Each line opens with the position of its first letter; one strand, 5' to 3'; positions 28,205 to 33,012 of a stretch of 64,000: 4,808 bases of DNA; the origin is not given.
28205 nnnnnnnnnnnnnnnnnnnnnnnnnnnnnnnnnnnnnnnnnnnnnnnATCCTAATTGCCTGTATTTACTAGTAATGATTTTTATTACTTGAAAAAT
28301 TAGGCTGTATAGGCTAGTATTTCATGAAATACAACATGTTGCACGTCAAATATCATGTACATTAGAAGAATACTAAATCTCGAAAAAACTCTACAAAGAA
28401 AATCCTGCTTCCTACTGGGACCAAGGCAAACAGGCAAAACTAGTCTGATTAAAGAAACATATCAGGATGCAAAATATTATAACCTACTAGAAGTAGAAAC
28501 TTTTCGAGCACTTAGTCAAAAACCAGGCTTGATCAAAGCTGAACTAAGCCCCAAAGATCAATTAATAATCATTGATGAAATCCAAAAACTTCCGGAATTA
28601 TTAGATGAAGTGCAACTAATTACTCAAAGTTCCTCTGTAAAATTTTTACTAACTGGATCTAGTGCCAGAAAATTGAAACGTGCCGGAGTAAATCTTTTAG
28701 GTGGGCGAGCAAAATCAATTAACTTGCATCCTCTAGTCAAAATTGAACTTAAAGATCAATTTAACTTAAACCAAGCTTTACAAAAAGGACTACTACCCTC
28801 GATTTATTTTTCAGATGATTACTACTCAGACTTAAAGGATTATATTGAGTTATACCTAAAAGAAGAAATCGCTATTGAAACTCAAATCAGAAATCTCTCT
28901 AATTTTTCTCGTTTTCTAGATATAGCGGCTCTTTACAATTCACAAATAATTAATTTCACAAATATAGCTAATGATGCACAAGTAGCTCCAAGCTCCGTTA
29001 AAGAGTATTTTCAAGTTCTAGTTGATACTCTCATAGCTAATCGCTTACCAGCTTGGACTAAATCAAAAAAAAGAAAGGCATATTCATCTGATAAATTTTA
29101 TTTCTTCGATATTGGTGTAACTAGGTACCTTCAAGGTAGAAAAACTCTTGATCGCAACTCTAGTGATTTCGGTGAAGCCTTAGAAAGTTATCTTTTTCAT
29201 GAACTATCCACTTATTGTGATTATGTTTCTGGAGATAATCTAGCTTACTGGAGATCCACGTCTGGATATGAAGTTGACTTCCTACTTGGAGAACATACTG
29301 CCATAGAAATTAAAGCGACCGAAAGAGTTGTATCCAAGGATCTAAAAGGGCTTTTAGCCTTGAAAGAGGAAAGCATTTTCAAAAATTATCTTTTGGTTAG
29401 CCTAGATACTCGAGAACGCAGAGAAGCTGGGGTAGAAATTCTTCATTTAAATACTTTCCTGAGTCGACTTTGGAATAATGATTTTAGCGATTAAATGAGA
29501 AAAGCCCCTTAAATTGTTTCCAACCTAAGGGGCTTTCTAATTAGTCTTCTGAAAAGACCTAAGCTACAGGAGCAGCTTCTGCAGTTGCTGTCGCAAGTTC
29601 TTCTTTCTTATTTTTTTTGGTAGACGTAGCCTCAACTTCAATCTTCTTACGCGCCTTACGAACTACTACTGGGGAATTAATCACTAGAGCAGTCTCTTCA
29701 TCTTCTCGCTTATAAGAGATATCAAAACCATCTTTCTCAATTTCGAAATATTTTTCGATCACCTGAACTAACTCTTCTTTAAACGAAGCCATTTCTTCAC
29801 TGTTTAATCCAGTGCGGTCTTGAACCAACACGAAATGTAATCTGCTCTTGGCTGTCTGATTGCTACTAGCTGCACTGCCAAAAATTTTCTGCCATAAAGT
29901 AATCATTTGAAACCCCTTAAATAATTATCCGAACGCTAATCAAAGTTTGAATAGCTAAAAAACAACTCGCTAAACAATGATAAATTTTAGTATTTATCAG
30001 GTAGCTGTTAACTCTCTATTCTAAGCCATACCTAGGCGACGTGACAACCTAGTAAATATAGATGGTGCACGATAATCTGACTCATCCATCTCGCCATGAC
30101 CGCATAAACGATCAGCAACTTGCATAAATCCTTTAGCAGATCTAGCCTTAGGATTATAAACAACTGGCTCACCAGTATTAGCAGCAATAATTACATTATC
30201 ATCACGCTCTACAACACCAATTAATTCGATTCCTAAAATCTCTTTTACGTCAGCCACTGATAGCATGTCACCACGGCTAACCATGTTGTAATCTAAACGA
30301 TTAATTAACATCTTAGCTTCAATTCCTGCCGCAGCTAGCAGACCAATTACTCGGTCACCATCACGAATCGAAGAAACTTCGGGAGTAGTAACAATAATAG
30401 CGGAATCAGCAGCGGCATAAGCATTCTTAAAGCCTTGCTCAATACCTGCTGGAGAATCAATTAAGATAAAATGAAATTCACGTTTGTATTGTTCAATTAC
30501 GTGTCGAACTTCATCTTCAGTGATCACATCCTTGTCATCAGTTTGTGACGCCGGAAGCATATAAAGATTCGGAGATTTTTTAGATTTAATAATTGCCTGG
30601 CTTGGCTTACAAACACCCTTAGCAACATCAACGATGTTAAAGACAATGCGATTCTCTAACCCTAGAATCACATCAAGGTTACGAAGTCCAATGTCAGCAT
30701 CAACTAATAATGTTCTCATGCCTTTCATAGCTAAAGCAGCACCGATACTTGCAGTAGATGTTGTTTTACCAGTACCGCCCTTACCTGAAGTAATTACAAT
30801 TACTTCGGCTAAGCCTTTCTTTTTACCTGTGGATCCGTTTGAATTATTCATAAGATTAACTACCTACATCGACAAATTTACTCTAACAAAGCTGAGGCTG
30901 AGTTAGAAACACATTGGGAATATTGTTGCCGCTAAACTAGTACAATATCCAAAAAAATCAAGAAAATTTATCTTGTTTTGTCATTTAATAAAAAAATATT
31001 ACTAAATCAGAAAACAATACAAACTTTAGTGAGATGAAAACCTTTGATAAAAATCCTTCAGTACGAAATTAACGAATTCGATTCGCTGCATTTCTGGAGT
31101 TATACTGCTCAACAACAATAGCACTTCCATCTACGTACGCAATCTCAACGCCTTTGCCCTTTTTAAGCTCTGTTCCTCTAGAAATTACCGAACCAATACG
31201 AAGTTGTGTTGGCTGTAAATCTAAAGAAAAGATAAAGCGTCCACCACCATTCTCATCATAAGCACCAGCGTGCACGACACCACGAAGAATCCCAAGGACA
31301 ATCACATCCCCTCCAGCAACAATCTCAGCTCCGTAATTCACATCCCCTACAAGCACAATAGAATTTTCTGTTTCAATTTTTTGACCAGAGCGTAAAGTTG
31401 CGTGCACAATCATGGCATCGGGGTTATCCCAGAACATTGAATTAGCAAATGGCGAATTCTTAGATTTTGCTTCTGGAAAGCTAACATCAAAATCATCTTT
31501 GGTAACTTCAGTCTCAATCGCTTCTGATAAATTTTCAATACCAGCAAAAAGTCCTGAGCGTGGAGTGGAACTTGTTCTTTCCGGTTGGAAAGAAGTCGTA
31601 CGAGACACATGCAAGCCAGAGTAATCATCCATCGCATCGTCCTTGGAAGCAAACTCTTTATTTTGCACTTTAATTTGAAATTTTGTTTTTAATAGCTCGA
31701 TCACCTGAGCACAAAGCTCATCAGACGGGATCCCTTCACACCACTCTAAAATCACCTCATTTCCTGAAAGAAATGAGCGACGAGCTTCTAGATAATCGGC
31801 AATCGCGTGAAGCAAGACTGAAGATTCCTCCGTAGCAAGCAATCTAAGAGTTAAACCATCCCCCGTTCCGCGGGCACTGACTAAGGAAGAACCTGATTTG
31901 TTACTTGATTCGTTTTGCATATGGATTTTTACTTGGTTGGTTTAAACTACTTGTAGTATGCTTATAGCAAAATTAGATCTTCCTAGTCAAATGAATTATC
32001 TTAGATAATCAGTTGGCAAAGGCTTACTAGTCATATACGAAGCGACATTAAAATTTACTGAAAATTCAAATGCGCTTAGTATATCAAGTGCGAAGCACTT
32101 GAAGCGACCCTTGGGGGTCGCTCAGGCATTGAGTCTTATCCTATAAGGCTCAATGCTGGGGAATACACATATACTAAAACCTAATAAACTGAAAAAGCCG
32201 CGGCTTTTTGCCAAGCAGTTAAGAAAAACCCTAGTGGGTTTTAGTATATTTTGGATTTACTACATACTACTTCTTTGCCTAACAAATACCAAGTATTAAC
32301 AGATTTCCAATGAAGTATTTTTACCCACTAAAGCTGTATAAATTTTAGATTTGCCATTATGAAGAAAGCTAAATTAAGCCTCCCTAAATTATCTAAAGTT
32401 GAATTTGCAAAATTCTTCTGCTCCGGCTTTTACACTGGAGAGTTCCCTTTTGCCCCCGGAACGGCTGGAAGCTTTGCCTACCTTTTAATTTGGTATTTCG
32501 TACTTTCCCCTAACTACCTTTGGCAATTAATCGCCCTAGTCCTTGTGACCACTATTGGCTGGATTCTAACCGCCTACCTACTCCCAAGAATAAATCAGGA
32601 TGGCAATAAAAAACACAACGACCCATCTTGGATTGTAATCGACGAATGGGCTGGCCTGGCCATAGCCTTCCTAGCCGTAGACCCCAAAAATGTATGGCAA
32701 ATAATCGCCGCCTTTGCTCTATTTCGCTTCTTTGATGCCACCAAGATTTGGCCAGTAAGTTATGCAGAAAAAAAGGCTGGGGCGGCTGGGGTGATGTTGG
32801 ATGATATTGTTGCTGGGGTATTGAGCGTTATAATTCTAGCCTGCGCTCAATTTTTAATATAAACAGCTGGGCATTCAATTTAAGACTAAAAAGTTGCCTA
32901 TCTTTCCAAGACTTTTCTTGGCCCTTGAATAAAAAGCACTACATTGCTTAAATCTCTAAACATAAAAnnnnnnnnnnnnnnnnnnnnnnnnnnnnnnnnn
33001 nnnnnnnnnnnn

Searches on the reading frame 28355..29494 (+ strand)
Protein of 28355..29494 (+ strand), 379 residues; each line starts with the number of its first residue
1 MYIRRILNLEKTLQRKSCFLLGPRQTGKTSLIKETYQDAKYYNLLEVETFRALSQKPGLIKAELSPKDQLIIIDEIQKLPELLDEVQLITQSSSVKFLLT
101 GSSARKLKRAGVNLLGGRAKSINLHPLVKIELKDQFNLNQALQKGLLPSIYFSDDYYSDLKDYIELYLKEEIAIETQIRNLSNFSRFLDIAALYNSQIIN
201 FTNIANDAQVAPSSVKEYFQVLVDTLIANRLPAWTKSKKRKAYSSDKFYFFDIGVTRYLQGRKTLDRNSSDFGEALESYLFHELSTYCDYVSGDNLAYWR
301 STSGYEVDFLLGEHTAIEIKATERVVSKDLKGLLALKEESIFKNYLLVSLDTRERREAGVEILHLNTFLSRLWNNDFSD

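Call 20: search_protein_families(library=pfam, proteins=[window:28355-29494:+], max_evalue=0.001)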
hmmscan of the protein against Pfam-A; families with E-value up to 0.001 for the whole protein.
window:28355-29494:+ (379 aa): 3 families
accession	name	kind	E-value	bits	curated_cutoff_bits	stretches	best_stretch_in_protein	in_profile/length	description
PF13635.12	DUF4143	-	1.8e-28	99.7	28.1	1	172-321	4-159/160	Domain of unknown function (DUF4143)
PF13173.12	AAA_14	-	7e-21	75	27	1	15-127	2-123/129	AAA domain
PF13401.12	AAA_22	-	0.00014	22.6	27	0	68-102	85-123/130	AAA domain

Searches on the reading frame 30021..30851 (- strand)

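Call 20: search_protein_families(library=pfam, proteins=[window:30021-30851:-], max_evalue=0.001)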
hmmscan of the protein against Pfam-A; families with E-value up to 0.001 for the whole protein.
window:30021-30851:- (276 aa): 8 families
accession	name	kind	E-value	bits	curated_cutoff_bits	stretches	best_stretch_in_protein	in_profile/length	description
PF13614.12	AAA_31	-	1.1e-19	71.5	27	1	16-162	2-154/177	AAA domain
PF01656.29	CbiA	-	1.4e-19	70.8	25.4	1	18-230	1-125/125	CobQ/CobB/MinD/ParA nucleotide binding domain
PF10609.15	ParA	-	2.5e-15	57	27.1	1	15-249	3-245/246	NUBPL iron-transfer P-loop NTPase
PF06564.18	CBP_BcsQ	-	1.5e-10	41.4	21.3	1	17-247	3-231/234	Cellulose biosynthesis protein BcsQ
PF09140.17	MipZ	-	6.5e-10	39.2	20.7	1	17-166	2-137/262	ATPase MipZ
PF02374.21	ArsA_ATPase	-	5.8e-09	36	24.3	1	18-53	3-38/305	Anion-transporting ATPase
PF25199.1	nSTAND_NTPase5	-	0.0002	21.6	34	1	17-106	42-136/145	Novel STAND NTPase 5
PF00142.24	Fer4_NifH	-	0.00047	20.2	25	0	21-54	5-38/271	4Fe-4S iron sulfur cluster binding proteins, NifH/frxC family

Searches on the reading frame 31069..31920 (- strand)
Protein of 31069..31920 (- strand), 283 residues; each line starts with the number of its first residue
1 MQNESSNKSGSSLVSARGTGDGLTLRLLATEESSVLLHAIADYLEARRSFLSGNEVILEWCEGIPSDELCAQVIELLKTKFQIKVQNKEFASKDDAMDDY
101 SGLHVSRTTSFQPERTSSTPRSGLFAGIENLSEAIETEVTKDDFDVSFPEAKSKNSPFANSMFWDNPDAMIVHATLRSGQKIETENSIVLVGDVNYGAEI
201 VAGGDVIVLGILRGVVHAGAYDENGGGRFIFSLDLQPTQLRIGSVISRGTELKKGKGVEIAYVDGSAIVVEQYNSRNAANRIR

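Call 20: search_protein_families(library=pfam, proteins=[window:31069-31920:-], max_evalue=0.001)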
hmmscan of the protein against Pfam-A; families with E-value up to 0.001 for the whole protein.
window:31069-31920:- (283 aa): 1 family
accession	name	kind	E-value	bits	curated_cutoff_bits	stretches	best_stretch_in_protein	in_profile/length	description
PF03775.22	MinC_C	-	3.6e-25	88.3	33.2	1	171-270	1-101/102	Septum formation inhibitor MinC, C-terminal domain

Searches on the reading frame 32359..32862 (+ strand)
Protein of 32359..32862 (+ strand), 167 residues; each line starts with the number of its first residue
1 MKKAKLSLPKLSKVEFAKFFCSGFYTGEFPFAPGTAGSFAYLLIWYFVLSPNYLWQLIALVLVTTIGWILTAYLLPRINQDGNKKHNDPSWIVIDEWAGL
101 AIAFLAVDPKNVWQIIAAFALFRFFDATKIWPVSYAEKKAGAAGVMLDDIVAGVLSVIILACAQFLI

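Call 20: search_protein_families(library=pfam, proteins=[window:32359-32862:+], max_evalue=0.001)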
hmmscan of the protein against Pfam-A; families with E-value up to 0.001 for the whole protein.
window:32359-32862:+ (167 aa): 1 family
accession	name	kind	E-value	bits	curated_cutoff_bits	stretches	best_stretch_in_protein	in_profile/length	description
PF04608.18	PgpA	-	1.8e-37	128.8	28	1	20-163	2-140/141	Phosphatidylglycerophosphatase A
